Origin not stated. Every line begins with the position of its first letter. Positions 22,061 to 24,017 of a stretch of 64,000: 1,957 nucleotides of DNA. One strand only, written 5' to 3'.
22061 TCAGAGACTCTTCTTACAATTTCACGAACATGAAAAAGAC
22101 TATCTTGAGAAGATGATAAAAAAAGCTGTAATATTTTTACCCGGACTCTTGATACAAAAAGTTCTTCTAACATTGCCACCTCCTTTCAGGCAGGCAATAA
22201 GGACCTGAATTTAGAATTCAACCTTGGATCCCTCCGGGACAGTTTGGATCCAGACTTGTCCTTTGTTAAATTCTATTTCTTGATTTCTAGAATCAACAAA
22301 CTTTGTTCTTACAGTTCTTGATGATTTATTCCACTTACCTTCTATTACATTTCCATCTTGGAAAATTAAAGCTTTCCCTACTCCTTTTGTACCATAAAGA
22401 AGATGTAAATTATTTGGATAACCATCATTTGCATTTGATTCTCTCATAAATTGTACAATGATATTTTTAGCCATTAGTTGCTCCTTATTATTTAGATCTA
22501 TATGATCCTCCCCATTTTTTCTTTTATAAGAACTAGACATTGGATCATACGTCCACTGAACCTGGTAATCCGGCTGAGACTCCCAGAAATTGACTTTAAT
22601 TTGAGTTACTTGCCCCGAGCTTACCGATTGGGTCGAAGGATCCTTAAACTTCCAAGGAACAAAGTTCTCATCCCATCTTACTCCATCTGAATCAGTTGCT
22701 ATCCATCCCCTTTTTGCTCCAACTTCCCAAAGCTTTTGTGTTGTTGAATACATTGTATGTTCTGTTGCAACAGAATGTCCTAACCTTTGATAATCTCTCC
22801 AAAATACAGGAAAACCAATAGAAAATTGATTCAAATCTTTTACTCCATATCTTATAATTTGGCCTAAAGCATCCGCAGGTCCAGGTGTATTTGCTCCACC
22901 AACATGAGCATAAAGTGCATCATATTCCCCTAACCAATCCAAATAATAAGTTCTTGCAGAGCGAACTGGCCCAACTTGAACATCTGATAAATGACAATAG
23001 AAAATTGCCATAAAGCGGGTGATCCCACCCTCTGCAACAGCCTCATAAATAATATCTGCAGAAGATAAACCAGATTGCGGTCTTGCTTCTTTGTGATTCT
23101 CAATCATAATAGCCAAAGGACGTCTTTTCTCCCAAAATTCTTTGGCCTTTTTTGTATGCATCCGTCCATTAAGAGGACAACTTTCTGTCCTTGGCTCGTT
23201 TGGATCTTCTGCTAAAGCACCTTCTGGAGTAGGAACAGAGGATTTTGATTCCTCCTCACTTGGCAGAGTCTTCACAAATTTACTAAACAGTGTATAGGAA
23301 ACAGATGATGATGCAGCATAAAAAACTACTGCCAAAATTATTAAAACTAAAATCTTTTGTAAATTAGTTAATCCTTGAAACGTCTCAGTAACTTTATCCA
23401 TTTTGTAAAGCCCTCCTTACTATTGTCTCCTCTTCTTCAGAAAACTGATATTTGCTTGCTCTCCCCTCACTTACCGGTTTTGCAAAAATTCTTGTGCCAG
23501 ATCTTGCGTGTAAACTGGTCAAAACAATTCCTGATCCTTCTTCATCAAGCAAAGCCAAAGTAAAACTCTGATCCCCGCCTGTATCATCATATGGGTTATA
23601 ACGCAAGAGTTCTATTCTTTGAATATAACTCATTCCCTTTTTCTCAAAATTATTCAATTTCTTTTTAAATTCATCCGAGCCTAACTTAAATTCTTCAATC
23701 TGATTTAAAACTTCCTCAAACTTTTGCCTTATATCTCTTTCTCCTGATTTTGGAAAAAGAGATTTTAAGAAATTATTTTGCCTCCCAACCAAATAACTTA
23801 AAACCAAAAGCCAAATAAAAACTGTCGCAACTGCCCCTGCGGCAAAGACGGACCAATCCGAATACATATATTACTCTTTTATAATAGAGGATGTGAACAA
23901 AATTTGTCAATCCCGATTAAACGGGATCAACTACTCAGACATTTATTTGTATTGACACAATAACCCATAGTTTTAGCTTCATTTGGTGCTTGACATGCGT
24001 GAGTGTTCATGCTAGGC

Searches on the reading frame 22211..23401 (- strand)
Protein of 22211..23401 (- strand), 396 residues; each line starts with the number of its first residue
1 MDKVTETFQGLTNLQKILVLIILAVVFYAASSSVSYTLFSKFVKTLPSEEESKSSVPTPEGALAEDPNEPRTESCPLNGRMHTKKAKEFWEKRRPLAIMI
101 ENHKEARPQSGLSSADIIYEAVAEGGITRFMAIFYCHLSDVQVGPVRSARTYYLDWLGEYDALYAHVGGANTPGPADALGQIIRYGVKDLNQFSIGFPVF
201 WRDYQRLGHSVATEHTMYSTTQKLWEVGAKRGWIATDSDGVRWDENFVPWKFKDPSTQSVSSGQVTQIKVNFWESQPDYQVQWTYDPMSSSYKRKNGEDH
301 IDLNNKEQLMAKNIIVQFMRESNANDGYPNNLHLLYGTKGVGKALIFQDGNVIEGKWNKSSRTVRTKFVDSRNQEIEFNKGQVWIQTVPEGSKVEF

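Call 20: search_protein_families(library=pfam, proteins=[window:22211-23401:-], max_evalue=1)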
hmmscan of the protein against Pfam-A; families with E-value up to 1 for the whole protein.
window:22211-23401:- (396 aa): 2 families
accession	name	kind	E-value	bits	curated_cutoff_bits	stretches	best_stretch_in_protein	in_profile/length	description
PF11258.13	DUF3048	-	3.2e-40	138.1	25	1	90-232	11-146/148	Protein of unknown function (DUF3048) N-terminal domain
PF17479.7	DUF3048_C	-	4.8e-25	88.6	25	1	270-385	3-114/114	Protein of unknown function (DUF3048) C-terminal domain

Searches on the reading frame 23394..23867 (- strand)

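Call 20: search_protein_families(library=pfam, proteins=[window:23394-23867:-], max_evalue=1)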
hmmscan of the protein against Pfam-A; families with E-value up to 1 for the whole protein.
window:23394-23867:- (157 aa): 2 families
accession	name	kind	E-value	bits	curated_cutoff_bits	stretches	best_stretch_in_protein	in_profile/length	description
PF14584.11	DUF4446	-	1.7e-33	116.2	27.4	1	10-153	7-149/150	Protein of unknown function (DUF4446)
PF17078.10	SHE3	-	0.069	13.3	30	1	31-91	54-116/228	SWI5-dependent HO expression protein 3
